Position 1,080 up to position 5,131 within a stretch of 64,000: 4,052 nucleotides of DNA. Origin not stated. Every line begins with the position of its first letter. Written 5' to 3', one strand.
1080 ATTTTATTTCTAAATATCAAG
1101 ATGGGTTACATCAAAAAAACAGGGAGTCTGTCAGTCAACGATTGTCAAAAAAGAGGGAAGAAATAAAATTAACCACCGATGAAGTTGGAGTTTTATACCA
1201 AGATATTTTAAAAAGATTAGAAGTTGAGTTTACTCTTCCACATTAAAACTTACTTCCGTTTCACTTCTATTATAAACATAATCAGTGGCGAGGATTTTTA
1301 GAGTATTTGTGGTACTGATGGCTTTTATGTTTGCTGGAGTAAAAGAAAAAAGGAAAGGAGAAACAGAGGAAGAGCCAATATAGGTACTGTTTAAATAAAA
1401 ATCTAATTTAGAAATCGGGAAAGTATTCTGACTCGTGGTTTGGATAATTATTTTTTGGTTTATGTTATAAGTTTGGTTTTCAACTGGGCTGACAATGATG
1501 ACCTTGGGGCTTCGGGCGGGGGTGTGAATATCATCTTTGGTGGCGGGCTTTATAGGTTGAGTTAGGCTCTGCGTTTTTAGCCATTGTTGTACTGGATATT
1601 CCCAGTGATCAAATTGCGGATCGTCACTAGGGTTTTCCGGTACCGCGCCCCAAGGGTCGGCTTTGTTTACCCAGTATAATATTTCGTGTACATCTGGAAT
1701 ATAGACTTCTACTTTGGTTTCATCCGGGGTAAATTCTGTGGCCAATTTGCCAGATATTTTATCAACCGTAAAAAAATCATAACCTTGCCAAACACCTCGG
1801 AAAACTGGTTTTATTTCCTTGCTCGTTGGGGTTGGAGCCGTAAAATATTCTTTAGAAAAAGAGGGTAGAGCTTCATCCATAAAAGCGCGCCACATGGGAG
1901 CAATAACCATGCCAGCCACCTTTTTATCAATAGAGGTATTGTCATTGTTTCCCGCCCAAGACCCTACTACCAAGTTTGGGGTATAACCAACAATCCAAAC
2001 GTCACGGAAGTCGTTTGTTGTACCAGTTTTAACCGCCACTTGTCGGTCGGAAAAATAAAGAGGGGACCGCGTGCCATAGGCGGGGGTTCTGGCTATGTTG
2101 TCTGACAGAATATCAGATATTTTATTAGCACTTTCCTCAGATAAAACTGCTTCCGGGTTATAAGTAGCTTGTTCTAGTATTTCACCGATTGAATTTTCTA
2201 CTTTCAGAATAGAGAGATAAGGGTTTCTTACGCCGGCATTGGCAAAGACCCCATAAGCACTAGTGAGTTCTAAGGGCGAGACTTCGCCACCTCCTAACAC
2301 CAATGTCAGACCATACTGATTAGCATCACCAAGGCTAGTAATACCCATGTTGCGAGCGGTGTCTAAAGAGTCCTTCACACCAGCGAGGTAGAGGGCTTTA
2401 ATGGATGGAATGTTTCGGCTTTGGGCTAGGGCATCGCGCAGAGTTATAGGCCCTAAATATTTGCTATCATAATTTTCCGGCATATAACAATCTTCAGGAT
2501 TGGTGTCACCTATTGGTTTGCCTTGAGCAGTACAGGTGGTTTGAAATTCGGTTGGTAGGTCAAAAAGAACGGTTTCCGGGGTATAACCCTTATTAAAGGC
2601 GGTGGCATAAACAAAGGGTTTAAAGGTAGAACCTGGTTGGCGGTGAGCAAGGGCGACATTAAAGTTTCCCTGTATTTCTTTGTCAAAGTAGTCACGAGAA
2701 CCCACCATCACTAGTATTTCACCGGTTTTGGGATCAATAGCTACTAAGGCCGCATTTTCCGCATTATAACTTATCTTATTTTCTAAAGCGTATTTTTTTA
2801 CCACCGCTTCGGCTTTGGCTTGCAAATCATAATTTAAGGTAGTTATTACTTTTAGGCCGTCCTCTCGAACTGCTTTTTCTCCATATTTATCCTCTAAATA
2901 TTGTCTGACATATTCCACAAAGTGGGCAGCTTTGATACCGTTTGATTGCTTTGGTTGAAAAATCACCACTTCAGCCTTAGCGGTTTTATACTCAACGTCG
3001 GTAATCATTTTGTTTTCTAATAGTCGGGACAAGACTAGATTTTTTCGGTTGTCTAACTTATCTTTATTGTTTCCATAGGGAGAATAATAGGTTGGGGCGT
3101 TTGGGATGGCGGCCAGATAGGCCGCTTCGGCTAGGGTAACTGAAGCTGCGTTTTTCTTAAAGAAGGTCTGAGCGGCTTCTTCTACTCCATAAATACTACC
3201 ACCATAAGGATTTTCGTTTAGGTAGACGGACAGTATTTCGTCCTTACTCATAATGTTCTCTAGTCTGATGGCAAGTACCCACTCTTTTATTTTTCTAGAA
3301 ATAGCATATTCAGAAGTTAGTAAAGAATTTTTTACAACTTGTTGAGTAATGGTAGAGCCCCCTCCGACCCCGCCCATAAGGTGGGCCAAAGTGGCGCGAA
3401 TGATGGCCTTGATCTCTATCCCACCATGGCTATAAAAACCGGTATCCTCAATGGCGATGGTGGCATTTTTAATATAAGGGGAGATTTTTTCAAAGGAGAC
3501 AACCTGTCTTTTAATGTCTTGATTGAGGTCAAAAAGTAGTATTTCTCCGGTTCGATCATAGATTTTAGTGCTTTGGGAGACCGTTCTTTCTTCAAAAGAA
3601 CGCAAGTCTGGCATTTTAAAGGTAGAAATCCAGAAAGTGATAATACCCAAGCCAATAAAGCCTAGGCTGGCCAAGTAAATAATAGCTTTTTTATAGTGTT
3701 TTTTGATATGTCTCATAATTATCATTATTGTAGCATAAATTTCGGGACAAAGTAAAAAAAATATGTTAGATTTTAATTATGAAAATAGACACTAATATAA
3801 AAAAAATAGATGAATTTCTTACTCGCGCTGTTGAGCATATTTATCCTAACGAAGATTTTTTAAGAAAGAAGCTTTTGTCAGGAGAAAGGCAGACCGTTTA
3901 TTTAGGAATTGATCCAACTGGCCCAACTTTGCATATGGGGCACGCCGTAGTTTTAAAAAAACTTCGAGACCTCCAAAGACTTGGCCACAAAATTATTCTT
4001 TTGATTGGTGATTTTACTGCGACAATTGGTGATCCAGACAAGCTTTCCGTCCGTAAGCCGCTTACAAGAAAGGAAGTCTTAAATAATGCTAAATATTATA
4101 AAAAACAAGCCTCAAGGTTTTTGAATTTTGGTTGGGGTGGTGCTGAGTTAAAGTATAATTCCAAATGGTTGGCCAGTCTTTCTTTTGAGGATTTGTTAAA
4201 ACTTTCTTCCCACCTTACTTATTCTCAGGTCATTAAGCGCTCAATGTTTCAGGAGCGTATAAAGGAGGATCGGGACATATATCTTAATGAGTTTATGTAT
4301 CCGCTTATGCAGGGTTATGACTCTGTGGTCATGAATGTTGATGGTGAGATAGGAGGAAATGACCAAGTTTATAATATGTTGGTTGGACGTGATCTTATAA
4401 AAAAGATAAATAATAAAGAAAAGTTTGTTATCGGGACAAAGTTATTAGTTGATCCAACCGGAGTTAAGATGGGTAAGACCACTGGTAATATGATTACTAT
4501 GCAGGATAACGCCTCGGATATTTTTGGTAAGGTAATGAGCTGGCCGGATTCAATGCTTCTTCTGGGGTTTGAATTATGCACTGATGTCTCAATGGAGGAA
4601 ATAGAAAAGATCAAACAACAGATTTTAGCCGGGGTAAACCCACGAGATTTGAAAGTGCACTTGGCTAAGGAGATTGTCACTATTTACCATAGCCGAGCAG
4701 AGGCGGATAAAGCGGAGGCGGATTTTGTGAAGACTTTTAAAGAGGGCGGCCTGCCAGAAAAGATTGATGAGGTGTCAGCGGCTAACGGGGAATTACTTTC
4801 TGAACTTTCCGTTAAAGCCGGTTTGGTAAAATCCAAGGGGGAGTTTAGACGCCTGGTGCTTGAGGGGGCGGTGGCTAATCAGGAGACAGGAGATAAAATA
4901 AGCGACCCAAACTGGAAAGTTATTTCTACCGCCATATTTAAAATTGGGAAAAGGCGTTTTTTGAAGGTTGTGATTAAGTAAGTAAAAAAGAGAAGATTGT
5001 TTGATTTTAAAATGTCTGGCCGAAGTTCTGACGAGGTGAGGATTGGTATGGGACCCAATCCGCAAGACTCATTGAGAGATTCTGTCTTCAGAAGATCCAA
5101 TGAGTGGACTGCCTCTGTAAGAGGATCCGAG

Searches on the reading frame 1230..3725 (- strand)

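Call 58: search_protein_families(library=pfam, proteins=[window:1230-3725:-], max_evalue=0.0001)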
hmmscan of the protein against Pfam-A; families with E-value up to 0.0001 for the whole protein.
window:1230-3725:- (831 aa): 3 families
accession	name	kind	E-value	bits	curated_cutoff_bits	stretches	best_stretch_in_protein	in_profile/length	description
PF00912.28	Transgly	-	2.9e-57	193.4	27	1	68-235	9-177/178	Transglycosylase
PF00905.27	Transpeptidase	-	7.5e-24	84.9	22.1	1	326-584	2-267/299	Penicillin binding protein transpeptidase domain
PF17957.7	Big_7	-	1.3e-07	32.6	24.1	1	740-807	1-66/70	Bacterial Ig domain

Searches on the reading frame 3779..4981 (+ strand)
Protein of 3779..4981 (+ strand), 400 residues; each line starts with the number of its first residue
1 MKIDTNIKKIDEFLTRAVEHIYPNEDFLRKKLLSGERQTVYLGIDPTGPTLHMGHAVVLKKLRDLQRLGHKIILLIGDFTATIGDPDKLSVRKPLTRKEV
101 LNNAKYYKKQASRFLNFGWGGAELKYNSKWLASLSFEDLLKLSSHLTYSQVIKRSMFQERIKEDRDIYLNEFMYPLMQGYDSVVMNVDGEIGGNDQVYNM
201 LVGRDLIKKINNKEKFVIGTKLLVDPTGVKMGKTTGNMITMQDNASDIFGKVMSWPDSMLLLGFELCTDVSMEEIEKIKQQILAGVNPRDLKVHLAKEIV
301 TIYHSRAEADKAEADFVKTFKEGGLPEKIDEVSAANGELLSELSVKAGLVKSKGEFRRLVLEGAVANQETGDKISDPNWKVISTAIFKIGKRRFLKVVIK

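Call 58: search_protein_families(library=pfam, proteins=[window:3779-4981:+], max_evalue=0.0001)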
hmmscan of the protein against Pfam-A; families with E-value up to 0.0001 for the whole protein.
window:3779-4981:+ (400 aa): 1 family
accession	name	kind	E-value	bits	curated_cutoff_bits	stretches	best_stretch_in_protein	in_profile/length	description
PF00579.31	tRNA-synt_1b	-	1.8e-63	215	21.1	1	36-321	4-292/292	tRNA synthetases class I (W and Y)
